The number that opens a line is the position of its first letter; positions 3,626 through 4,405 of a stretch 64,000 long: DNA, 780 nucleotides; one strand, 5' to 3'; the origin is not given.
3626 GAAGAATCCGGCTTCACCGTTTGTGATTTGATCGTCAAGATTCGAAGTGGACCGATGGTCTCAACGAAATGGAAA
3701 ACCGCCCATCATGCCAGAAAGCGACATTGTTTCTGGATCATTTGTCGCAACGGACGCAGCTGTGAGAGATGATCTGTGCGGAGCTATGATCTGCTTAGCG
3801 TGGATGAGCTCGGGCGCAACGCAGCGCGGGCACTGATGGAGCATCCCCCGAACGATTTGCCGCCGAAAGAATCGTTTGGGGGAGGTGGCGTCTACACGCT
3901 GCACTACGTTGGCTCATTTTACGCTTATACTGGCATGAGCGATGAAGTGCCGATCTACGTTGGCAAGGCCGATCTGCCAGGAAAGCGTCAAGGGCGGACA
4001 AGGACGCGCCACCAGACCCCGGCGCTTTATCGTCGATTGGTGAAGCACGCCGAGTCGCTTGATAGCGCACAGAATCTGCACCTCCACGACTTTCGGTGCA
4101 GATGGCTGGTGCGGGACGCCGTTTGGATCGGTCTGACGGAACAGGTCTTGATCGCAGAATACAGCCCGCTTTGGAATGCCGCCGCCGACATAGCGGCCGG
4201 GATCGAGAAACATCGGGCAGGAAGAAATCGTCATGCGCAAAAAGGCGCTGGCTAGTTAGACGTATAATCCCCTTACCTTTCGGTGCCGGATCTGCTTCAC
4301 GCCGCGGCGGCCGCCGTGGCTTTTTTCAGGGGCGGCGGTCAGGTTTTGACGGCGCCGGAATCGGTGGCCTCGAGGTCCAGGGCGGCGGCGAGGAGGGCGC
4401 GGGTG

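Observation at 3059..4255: Compact type II R-M candidate: gamma-class DPPH methyltransferase plus 159-aa GIY-YIG nuclease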

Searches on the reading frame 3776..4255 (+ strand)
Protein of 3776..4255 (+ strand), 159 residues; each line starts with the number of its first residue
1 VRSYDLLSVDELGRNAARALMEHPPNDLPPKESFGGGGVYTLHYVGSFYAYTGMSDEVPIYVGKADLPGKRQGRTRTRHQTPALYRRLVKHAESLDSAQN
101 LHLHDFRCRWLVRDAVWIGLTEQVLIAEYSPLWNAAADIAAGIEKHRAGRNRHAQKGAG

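Call 3: search_protein_families(library=pfam, proteins=[window:3776-4255:+], max_evalue=1)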
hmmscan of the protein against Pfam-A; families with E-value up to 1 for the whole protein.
window:3776-4255:+ (159 aa): 2 families
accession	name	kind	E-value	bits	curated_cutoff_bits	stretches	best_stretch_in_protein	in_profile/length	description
PF09517.16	RE_Eco29kI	-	5.2e-31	108.1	30.8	1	33-156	2-129/164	Eco29kI restriction endonuclease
PF19735.4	DUF6225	-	0.2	12.2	26.5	1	50-73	20-43/87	Family of unknown function (DUF6225)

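Call 4: search_protein_families(library=ncbifam, proteins=[window:3776-4255:+], max_evalue=1)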
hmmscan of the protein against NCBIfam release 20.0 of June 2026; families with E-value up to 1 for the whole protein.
window:3776-4255:+ (159 aa): 0 families

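Call 7: search_solved_structures(query=window:3776-4255:+, max_evalue=10, show_alignments=2)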
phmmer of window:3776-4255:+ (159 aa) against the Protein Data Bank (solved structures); distinct sequences matched with E-value up to 10: 6.
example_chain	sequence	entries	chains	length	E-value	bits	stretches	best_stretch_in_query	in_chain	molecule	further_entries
3mx1_A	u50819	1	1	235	2.7e-19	72.8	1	11-156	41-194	Eco29kIR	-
3mx4_A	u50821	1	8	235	3.4e-19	72.4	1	11-156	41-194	Eco29kIR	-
3nic_A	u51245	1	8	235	5.7e-19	71.7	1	11-156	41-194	Eco29kIR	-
4m7s_A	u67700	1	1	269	1.4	11.9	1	72-124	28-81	BtrN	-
4m7t_A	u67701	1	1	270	1.5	11.9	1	72-124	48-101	BtrN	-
6cnb_R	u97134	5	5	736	1.5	11.8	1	69-152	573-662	Transcription factor IIIB 70 kDa subunit,TATA-box-binding protein,Transcription factor III | Transcription factor IIIB 70 kDa subunit,TATA-box-binding protein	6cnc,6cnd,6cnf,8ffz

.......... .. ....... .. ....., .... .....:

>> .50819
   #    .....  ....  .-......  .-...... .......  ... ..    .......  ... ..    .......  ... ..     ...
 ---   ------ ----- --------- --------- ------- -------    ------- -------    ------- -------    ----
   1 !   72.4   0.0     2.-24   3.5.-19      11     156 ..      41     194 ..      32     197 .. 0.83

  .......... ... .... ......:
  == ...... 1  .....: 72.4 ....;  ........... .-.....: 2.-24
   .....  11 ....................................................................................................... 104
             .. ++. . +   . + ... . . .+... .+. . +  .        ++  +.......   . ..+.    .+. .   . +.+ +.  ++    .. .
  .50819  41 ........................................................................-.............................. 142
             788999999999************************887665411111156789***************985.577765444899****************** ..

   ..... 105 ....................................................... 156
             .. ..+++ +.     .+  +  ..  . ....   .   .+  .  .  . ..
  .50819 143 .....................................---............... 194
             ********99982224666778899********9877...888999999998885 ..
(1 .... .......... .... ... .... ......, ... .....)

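Call 8: search_protein_families(library=padloc, proteins=[window:3776-4255:+], max_evalue=1)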
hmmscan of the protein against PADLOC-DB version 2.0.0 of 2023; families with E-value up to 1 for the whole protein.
window:3776-4255:+ (159 aa): 2 families
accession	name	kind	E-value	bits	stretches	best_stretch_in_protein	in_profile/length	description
PDLC03452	REase_II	-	7.4e-27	92.6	1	7-153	11-161/216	Type II restriction enzyme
PDLC03468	REase_II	-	7.2e-23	79.2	1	9-155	18-172/214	Type II restriction enzyme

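Call 60: find_homologous_proteins(query=window:3776-4255:+, max_evalue=0.001)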
Query window:3776-4255:+ (159 aa): 311 proteins with E <= 0.001 among 433 candidates; the best 120 are listed.
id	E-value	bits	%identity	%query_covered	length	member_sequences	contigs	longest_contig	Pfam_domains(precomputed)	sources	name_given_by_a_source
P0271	1.2e-90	319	74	99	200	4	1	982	PF09517.17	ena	-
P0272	1.9e-87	309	72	100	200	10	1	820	PF09517.17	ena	-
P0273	1.1e-80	287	70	96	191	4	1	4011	PF09517.17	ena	-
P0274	8.2e-75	268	78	98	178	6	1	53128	PF09517.17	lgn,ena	-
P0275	1.3e-68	248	72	98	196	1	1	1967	PF09517.17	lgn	-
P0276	1.1e-61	225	67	98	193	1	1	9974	PF09517.17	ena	-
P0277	7.7e-61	223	65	98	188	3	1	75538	PF09517.17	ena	-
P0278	8.9e-61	222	65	98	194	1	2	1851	PF09517.17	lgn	-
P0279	1.5e-60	222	66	98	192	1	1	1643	PF09517.17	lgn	-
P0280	1.5e-60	222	72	86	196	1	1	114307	PF09517.17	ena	-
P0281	4.9e-60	220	65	98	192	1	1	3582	PF09517.17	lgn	-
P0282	5.0e-60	220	64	98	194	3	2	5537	PF09517.17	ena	-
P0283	7.1e-60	219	64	98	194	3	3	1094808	PF09517.17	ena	-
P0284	2.6e-59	218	65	98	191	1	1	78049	PF09517.17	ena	-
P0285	3.4e-59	217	65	98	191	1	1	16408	PF09517.17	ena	-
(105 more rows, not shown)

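Call 87: search_protein_families(library=pfam, proteins=[L095:5015-5173:-], max_evalue=1)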
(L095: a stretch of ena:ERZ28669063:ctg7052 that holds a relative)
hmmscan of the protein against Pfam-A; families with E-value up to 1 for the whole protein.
L095:5015-5173:- (52 aa): 0 families

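Call 94: predict_structure(alignment_id=A4)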
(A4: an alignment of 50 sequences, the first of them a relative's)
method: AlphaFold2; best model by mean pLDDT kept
length: 200 residues; sequences in the alignment: 50
mean_pLDDT: 85.2   pTM: 0.81
mean pLDDT of the five models: 85.2, 83.1, 70.2, 45.5, 40.0
residues with pLDDT >= 90: 124; 70-90: 45; 50-70: 16; < 50: 15
segments of 3 or more residues with pLDDT < 50: 1-6, 72-77, 198-200
pLDDT, mean of each block of 10 residues (from residue 1): 50 88 94 92 94 88 83 51 91 94 96 88 94 93 83 93 91 94 91 57
secondary structure, 60 per line:
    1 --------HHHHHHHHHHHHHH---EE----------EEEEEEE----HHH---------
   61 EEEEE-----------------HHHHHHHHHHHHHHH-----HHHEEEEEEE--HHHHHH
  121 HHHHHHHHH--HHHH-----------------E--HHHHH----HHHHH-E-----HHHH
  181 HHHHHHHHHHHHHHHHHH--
elements in order: H9-22 E38-44 E61-65 H83-97 E106-112 H115-129 H132-135 H156-160 H165-169 H177-198

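Call 96: fold_search(model_id=the predicted structure, library=pdb)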
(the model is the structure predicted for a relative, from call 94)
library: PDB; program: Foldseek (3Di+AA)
matches with E <= 10: 52; with E <= 0.001: 11
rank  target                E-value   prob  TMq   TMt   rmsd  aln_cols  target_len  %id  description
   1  3nic_C                8.9e-19  1.00  0.83  0.79   5.3       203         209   37  DNA binding and cleavage by the GIY-YIG endonuclease R.Eco29kI inactive variant Y49F (released 2010-09-08)
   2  3mx4_H                1.9e-18  1.00  0.79  0.76   2.8       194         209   38  DNA binding and cleavage by the GIY-YIG endonuclease R.Eco29KI inactive variant E142Q (released 2010-09-08)
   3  3mx4_C                3.2e-18  1.00  0.82  0.79   3.2       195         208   38  DNA binding and cleavage by the GIY-YIG endonuclease R.Eco29KI inactive variant E142Q (released 2010-09-08)
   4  3mx4_E                5.3e-18  1.00  0.78  0.74   3.0       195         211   35  DNA binding and cleavage by the GIY-YIG endonuclease R.Eco29KI inactive variant E142Q (released 2010-09-08)
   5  3mx4_A                6.8e-18  1.00  0.78  0.73   2.9       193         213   39  DNA binding and cleavage by the GIY-YIG endonuclease R.Eco29KI inactive variant E142Q (released 2010-09-08)
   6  3nic_A                7.2e-18  1.00  0.80  0.76   2.7       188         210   38  DNA binding and cleavage by the GIY-YIG endonuclease R.Eco29kI inactive variant Y49F (released 2010-09-08)
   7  3nic_E                1.4e-17  1.00  0.81  0.77   2.4       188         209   38  DNA binding and cleavage by the GIY-YIG endonuclease R.Eco29kI inactive variant Y49F (released 2010-09-08)
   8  3mx4_F                2.3e-17  1.00  0.81  0.77   2.7       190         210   38  DNA binding and cleavage by the GIY-YIG endonuclease R.Eco29KI inactive variant E142Q (released 2010-09-08)
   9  3mx4_G                3.1e-17  1.00  0.79  0.76   2.9       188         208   38  DNA binding and cleavage by the GIY-YIG endonuclease R.Eco29KI inactive variant E142Q (released 2010-09-08)
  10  3mx4_D                3.3e-17  1.00  0.81  0.78   5.3       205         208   38  DNA binding and cleavage by the GIY-YIG endonuclease R.Eco29KI inactive variant E142Q (released 2010-09-08)
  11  3mx1                  1.5e-16  1.00  0.81  0.78   4.7       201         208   37  The structure of GIY-YIG endonuclease R.Eco29kI (released 2010-09-08)
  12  3pjw                  5.3e-01  0.06  0.18  0.10  19.7       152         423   14  Structure of Pseudomonas fluorescence LapD GGDEF-EAL dual domain, I23 (released 2011-02-09)
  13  3on5_B                1.1e+00  0.06  0.17  0.12  12.9       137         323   10  Crystal structure of a xanthine dehydrogenase (BH1974) from Bacillus halodurans at 2.80 A resolution (released 2010-09-15)
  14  7ds1                  1.1e+00  0.04  0.10  0.11  11.8        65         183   15  Crystal structure of Aspergillus oryzae Rib2 deaminase in complex with DARIPP (C-terminal deletion mutant at pH 6.5) (released 2021-07-14)
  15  6fc3_A                2.1e+00  0.02  0.13  0.14  19.0       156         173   11  Crystal structure of the eIF4E-p20 complex from Saccharomyces cerevisiae (released 2018-06-27)
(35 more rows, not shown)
